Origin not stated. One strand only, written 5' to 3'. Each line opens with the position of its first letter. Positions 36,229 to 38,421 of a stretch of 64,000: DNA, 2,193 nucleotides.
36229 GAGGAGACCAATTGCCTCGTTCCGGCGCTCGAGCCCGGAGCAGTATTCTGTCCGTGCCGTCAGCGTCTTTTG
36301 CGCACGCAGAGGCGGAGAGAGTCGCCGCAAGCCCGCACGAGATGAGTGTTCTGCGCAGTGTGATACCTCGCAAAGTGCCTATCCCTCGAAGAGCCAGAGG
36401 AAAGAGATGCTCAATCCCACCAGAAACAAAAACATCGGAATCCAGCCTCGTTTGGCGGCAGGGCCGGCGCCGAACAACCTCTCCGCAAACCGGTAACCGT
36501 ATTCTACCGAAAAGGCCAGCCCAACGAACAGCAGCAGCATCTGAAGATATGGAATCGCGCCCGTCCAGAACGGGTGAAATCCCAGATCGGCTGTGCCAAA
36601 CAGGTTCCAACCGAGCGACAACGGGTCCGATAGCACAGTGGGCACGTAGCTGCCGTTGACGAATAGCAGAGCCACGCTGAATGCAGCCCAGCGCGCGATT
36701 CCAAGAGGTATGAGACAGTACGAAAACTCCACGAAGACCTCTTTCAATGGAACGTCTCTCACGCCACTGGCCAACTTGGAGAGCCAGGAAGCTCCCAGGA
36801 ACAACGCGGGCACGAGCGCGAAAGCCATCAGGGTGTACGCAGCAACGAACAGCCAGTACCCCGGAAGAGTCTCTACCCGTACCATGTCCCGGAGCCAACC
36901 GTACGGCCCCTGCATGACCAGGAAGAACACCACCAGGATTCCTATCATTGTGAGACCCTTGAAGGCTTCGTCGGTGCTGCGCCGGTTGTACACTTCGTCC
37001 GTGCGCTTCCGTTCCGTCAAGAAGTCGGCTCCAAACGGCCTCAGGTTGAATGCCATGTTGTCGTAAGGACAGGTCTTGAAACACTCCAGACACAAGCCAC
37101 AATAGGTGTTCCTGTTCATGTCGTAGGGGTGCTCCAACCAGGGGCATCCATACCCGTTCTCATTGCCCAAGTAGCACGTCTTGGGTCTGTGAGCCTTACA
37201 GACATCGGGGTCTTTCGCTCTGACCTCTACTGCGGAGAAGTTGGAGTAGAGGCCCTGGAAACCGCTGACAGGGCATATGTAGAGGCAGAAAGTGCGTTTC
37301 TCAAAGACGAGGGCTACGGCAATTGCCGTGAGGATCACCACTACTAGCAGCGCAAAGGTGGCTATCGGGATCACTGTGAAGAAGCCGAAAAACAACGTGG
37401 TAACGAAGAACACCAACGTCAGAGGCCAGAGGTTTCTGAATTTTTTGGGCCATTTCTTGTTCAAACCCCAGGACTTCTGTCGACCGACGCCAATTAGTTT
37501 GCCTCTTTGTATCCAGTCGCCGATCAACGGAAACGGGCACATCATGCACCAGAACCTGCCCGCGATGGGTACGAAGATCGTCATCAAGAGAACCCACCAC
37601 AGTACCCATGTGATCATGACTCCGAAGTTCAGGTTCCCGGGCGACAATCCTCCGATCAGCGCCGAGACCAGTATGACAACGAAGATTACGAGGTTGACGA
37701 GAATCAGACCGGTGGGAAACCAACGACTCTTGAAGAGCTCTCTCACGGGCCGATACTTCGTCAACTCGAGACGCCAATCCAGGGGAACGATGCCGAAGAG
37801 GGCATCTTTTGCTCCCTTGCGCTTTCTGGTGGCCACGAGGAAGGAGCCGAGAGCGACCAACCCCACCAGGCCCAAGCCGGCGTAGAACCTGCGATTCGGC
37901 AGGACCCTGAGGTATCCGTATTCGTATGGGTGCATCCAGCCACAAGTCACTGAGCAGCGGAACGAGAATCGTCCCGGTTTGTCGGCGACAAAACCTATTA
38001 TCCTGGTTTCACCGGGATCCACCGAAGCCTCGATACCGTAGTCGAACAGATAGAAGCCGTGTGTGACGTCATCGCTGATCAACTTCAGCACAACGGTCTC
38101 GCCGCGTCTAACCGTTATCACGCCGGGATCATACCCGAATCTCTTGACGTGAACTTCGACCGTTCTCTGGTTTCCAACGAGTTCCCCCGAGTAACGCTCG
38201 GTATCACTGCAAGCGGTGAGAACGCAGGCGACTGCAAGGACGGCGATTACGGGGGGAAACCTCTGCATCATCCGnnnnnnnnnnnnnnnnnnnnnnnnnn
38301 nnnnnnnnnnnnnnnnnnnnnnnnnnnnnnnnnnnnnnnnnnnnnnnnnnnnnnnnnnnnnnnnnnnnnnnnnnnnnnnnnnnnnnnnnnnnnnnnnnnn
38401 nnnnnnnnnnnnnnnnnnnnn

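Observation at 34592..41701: Redox island with no recognisable catalytic subunit: EB_dh haem-b protein, cupredoxin::polyferredoxin fusion and CuA-like cupredoxin, flanked by a 4-domain cytochrome c and an 8-haem TPR cytochrome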

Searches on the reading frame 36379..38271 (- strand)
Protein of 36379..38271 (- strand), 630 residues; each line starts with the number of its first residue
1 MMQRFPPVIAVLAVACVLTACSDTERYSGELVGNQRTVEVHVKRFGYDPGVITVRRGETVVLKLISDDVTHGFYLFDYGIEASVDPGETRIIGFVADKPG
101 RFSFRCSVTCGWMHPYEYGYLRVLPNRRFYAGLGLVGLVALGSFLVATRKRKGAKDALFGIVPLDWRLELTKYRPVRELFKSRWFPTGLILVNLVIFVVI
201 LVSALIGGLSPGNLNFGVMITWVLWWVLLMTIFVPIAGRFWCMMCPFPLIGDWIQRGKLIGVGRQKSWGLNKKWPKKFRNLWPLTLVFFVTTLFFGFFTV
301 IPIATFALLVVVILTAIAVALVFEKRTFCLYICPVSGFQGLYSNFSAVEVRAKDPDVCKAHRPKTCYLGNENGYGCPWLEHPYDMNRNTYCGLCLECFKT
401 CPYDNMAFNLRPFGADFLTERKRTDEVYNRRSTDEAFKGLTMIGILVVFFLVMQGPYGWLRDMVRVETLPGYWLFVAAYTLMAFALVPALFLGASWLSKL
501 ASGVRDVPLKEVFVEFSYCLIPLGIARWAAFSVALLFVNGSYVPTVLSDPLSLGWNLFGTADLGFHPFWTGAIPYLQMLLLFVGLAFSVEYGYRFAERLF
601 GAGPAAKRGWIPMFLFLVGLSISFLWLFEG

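Call 5: search_protein_families(library=pfam, proteins=[window:36379-38271:-], max_evalue=0.01)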
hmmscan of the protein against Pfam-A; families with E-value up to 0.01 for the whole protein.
window:36379-38271:- (630 aa): 3 families
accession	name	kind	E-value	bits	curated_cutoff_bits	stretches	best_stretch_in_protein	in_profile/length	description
PF13473.12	Cupredoxin_1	-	2.3e-09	37.7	27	1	13-107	4-93/104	Cupredoxin-like domain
PF12801.12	Fer4_5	-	2e-07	31.3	22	2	220-259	3-44/48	4Fe-4S binding domain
PF00116.26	COX2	-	9.7e-05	22.7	22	1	54-116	50-112/120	Cytochrome C oxidase subunit II, periplasmic domain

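Call 6: search_protein_families(library=ncbifam, proteins=[window:36379-38271:-], max_evalue=0.01)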
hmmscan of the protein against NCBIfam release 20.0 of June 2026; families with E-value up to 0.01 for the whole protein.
window:36379-38271:- (630 aa): 10 families
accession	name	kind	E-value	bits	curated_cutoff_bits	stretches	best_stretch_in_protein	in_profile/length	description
TIGR04246.1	nitrous_NosZ_Gp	equivalog_domain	5.5e-14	51.3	625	1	32-125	481-578/578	Sec-dependent nitrous-oxide reductase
NF041074.2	quin_ox_SoxA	equivalog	2e-09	37.4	110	1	31-123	57-153/154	proton pump complex quinol oxidase subunit SoxA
TIGR04244.1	nitrous_NosZ_RR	equivalog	3.8e-09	35.6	625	1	51-114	550-617/627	TAT-dependent nitrous-oxide reductase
NF050117.1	aa3_CtaC_Actin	exception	8.3e-08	31.7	250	1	50-129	159-238/244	aa3-type cytochrome oxidase subunit II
TIGR02163.1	napH_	subfamily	3.1e-07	30.2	213.05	1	227-361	67-206/255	NapH/MauN family ferredoxin-type protein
TIGR03096.1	nitroso_cyanin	equivalog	1.4e-06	28.1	142.85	1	47-110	58-122/135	nitrosocyanin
NF052460.1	L-NosZ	equivalog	1.5e-06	27.1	700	1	36-114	377-469/480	clade III lactonase-type nitrous-oxide reductase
TIGR02866.1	CoxB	equivalog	3.6e-06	26.7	147.7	1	52-127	120-195/202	cytochrome c oxidase subunit II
NF007013.0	PRK09477.1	equivalog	0.00029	20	234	1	227-409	90-277/286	quinol dehydrogenase ferredoxin subunit NapH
NF053845.1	CoaP_CTERM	equivalog_domain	0.0073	15.9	35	1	130-152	12-34/35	choice-of-anchor protein CoaP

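Call 7: find_homologous_proteins(query=window:36379-38271:-)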
Query window:36379-38271:- (630 aa): 421 proteins with E <= 0.001 among 8000 candidates; the best 120 are listed.
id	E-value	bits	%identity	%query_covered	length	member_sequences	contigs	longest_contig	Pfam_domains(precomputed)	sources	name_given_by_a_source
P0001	0.0e+0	1467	100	100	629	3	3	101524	PF12801.13,PF13473.13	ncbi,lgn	-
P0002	0.0e+0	1250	82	100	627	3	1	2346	PF13473.13,PF00116.27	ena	-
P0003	0.0e+0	1247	82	100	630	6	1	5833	PF12801.13,PF13473.13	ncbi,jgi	jgi:hypothetical protein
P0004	0.0e+0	1245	83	100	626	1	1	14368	PF12801.13,PF13473.13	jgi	-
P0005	0.0e+0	1243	83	99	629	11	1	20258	PF12801.13,PF13473.13,PF00116.27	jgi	-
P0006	0.0e+0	1241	82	100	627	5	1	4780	PF13473.13,PF00116.27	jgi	jgi:polyferredoxin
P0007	0.0e+0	1232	81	100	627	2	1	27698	PF12801.13,PF13473.13,PF00116.27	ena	-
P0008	0.0e+0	1114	73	98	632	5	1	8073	PF12801.13,PF13473.13,PF00116.27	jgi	-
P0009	0.0e+0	1108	74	100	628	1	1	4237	PF12801.13,PF13473.13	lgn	-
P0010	0.0e+0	1103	72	100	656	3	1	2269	PF12801.13,PF13473.13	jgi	jgi:polyferredoxin/plastocyanin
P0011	0.0e+0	1049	70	99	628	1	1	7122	PF12801.13,PF13473.13,PF00116.27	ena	-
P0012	0.0e+0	1044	70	100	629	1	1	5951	PF12801.13,PF13473.13,PF00116.27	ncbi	-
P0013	4.3e-297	1005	67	99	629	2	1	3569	PF12801.13,PF13473.13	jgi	jgi:polyferredoxin/plastocyanin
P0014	1.1e-294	997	65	100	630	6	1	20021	PF12801.13,PF13473.13,PF00116.27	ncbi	-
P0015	6.1e-293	991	65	100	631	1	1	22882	PF12801.13,PF13473.13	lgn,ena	-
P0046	5.9e-243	826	57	96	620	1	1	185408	PF12801.13,PF00116.27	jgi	jgi:polyferredoxin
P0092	2.2e-224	765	51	100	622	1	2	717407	PF12801.13,PF13473.13,PF00116.27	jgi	jgi:polyferredoxin/plastocyanin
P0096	3.0e-218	745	52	100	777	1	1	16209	PF08534.17,PF00578.28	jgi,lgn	jgi:polyferredoxin/peroxiredoxin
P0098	1.8e-217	742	49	56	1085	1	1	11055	PF12801.13,PF13450.13,PF07992.21,PF00070.34,PF03486.21,PF00116.27,PF01134.29,PF01946.24,PF01266.31,PF14691.12,PF00890.31,PF13738.13,PF01262.28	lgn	-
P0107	4.4e-210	718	52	95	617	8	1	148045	PF13473.13,PF00116.27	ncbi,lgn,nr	ncbi:MAG: cupredoxin domain-containing protein [Candidatus Undinarchaeales archaeon]|nr:cupredoxin d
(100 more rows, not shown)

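Call 8: find_encoding_contigs(protein=P0092, flank=10000, max_places=2)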
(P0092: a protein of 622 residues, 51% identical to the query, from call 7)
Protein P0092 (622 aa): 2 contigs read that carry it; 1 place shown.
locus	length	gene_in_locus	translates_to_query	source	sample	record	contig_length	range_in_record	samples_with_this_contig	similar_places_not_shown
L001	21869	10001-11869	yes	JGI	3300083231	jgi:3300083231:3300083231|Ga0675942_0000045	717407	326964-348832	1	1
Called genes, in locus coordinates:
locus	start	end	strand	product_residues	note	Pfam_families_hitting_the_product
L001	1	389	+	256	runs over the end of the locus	PF06966:DUF1295, PF02544:Steroid_dh (weak), PF04191:PEMT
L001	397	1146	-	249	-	PF13852:DUF4197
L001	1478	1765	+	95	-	PF14076:DUF4258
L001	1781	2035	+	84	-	-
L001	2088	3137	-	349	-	-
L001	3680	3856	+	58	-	-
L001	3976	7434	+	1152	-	PF00384:Molybdopterin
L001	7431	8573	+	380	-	PF12838:Fer4_7 (faint), PF13237:Fer4_10 (faint), PF13247:Fer4_11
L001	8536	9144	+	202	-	PF02613:Nitrate_red_del (weak)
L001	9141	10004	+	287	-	PF09459:EB_dh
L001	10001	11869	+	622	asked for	PF00116:COX2, PF13473:Cupredoxin_1, PF12801:Fer4_5 (weak)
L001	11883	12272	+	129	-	PF13473:Cupredoxin_1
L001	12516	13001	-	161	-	-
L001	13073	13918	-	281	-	PF13505:OMP_b-brl (weak)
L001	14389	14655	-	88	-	-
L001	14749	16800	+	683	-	PF00672:HAMP, PF00015:MCPsignal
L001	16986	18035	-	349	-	-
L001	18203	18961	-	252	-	-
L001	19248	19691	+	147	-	PF00254:FKBP_C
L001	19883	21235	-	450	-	-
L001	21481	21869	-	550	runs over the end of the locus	-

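Call 9: find_encoding_contigs(protein=P0107, flank=10000, max_places=2)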
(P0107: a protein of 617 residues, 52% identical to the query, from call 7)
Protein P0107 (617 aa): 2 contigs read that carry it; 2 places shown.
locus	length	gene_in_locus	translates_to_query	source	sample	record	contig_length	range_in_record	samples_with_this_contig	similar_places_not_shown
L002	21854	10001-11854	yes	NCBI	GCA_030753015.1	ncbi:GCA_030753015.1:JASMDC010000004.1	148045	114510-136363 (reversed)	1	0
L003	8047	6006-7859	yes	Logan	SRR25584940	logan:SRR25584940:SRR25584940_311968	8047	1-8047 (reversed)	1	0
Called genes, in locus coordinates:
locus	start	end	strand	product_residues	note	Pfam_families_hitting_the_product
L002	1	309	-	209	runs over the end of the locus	PF12804:NTP_transf_3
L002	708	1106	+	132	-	PF03473:MOSC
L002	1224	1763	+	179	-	PF13404:HTH_AsnC-type, PF13412:HTH_24, PF01037:AsnC_trans_reg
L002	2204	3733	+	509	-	PF01243:PNPOx_N, PF01040:UbiA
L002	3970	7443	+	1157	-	PF00384:Molybdopterin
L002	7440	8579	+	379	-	PF13187:Fer4_9 (faint), PF12797:Fer4_2 (faint), PF13237:Fer4_10 (faint), PF12838:Fer4_7 (weak), PF13247:Fer4_11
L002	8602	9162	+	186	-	PF02613:Nitrate_red_del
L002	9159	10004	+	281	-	PF09459:EB_dh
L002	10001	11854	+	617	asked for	PF00116:COX2 (weak), PF13473:Cupredoxin_1 (weak)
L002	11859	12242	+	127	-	PF13473:Cupredoxin_1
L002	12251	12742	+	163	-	PF13404:HTH_AsnC-type, PF22451:NirdL-like_HTH, PF17805:AsnC_trans_reg2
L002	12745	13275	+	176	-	PF22451:NirdL-like_HTH, PF17805:AsnC_trans_reg2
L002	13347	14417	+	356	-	PF04055:Radical_SAM, PF13353:Fer4_12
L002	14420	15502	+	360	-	PF04055:Radical_SAM, PF13186:SPASM (weak)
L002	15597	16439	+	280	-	PF09459:EB_dh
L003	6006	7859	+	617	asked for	PF00116:COX2 (weak), PF13473:Cupredoxin_1 (weak)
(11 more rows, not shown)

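Call 10: find_encoding_contigs(protein=P0046, flank=10000, max_places=2)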
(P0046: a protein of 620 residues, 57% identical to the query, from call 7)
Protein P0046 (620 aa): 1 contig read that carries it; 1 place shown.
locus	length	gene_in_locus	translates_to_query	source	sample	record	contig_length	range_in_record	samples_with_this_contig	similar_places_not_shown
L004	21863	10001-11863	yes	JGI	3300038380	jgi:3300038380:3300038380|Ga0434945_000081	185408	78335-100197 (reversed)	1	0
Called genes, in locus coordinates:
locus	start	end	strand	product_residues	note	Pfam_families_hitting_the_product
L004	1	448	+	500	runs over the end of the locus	PF00171:Aldedh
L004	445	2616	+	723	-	PF07494:Reg_prop (faint), PF08450:SGL (faint), PF16819:DUF5074 (faint), PF18962:Por_Secre_tail (faint)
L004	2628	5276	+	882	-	PF01326:PPDK_N, PF00391:PEP-utilizers, PF02896:PEP-utilizers_C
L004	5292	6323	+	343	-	PF00005:ABC_tran (weak), PF06071:YchF-GTPase_C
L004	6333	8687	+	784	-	PF19864:Radical_SAM_N2, PF04055:Radical_SAM, PF10105:DUF2344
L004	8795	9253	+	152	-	PF02082:Rrf2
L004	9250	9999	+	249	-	PF09459:EB_dh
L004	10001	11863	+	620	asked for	PF00116:COX2 (weak), PF12801:Fer4_5 (faint)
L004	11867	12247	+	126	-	PF13473:Cupredoxin_1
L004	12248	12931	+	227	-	PF00578:AhpC-TSA, PF02630:SCO1-SenC, PF08534:Redoxin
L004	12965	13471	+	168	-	PF13473:Cupredoxin_1 (weak)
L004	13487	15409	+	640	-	PF18764:nos_propeller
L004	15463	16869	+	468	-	PF01841:Transglut_core, PF00578:AhpC-TSA, PF08534:Redoxin, PF13098:Thioredoxin_2, PF13905:Thioredoxin_8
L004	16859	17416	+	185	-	-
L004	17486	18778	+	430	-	PF00009:GTP_EFTU (weak), PF01926:MMR_HSR1, PF02421:FeoB_N (weak), PF04548:AIG1 (weak), PF00009:GTP_EFTU (weak), PF00350:Dynamin_N (weak), PF01926:MMR_HSR1, PF14714:KH_dom-like, +7 more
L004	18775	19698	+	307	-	PF21570:ArgZ-like_C_2nd (weak)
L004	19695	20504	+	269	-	PF01435:Peptidase_M48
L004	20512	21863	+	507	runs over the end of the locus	PF00117:GATase, PF07722:Peptidase_C26 (faint), PF02540:NAD_synthase (faint), PF00958:GMP_synt_C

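Call 14: find_encoding_contigs(protein=P0001, flank=10000, max_places=3)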
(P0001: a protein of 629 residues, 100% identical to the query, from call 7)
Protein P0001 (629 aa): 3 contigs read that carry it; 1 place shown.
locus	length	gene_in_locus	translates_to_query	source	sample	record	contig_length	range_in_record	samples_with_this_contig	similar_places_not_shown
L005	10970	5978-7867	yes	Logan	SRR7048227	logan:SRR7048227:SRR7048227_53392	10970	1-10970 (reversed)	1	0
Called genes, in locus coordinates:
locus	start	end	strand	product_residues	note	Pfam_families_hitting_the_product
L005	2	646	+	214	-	?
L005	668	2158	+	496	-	PF01042:Ribonuc_L-PSP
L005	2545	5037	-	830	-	PF14522:Cytochrome_C7 (faint), PF09699:Paired_CXXCH_1 (faint), PF13435:Cytochrome_C554 (faint), PF13424:TPR_12 (weak), PF13414:TPR_11, PF13424:TPR_12, PF00515:TPR_1 (weak), PF07719:TPR_2 (weak), +12 more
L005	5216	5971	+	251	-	PF09459:EB_dh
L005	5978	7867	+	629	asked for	PF13473:Cupredoxin_1, PF12801:Fer4_5 (faint)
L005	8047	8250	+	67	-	PF13473:Cupredoxin_1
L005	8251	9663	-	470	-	PF00034:Cytochrom_C, PF13442:Cytochrome_CBB3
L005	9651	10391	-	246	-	PF01925:TauE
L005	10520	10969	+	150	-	?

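Call 18: find_related_loci(query=A1, collection=genome_contigs, flank=10000)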
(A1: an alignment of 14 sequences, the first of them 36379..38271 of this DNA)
Query A1 (630 aa) in genome_contigs; peptide patterns used: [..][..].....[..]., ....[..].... (x = any residue, [..] = any of these).
120 stretches matched a pattern; 116 encode a relative of the query (tblastn E <= 1e-3); the best 80 are kept; 80 distinct loci.
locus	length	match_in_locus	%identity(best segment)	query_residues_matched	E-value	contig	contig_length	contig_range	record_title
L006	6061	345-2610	85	1-630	0e+0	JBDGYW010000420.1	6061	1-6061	MAG: Gemmatimonadota bacterium isolate M3-38_Bin_161 M3-38_Bin_161_scaffold_88787, whole genome shotgun sequence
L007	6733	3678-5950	81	1-630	0e+0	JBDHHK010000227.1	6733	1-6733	MAG: Gemmatimonadota bacterium isolate M8-62_Bin_191 M8-62_Bin_191_scaffold_63774, whole genome shotgun sequence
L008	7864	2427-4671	83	2-630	0e+0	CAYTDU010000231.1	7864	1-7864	MAG TPA_asm: uncultured Gemmatimonadaceae bacterium isolate binchicken_co334_134 genome assembly, contig: NODE_17689_len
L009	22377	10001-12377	74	10-630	0e+0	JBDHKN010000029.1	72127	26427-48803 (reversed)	MAG: Gemmatimonadota bacterium isolate BHB10-38_Bin_27 BHB10-38_Bin_27_scaffold_2042, whole genome shotgun sequence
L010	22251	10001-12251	85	8-630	0e+0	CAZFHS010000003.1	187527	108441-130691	MAG TPA_asm: uncultured Gemmatimonadaceae bacterium isolate binchicken_co97_465 genome assembly, contig: NODE_107_length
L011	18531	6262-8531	65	1-630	0e+0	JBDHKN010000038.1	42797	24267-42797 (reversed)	MAG: Gemmatimonadota bacterium isolate BHB10-38_Bin_27 BHB10-38_Bin_27_scaffold_2458, whole genome shotgun sequence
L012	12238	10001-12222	62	20-630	0e+0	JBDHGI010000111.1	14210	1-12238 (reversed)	MAG: Gemmatimonadota bacterium isolate M8-58_Bin_425 M8-58_Bin_425_scaffold_19958, whole genome shotgun sequence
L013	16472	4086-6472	58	1-630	0e+0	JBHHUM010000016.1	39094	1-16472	MAG: Fidelibacterota bacterium isolate S.5.sp3_bin.18 NODE_183_length_39094_cov_7.039320, whole genome shotgun sequence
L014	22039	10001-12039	66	43-630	0e+0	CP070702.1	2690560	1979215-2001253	MAG: Candidatus Eiseniibacteriota bacterium isolate bin56 chromosome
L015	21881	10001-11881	56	1-630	0e+0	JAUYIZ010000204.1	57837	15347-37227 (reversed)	MAG: Desulfobacterales bacterium isolate C24_metabat.bin.116_sub C24_k141_636662, whole genome shotgun sequence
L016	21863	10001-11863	56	8-630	0e+0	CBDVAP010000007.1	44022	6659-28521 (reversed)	MAG TPA_asm: uncultured bacterium isolate SRR22302374_metabat2_57 genome assembly, contig: ERZ26661914.319, whole genome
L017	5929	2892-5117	57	9-630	0e+0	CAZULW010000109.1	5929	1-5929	MAG TPA_asm: uncultured bacterium isolate binchicken_co136_34 genome assembly, contig: NODE_5417_length_5929_cov_67.9771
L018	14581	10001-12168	59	32-628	0e+0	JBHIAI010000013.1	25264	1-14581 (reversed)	MAG: Fidelibacterota bacterium isolate K_2_bin.9 NODE_762_length_25264_cov_5.270856, whole genome shotgun sequence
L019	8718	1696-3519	58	24-630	0e+0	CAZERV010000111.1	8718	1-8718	MAG TPA_asm: uncultured Spirochaetaceae bacterium isolate binchicken_co136_132 genome assembly, contig: NODE_3495_length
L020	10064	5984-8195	59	35-630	0e+0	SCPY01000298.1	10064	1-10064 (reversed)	MAG: bacterium isolate DP16D_bin.15 DP16D_bin.15-118141, whole genome shotgun sequence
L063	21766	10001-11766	47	35-630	2e-151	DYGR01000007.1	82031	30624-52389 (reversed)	MAG TPA_asm: Candidatus Methanoperedens nitroreducens isolate BE2012_43_12 Afr_mines_BE2012_164_length_82031_cov_5_20225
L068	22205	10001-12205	46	8-630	1e-144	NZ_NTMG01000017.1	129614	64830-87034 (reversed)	Candidatus Methanoperedens sp. BLZ2 CMPBLZ2contig_218, whole genome shotgun sequence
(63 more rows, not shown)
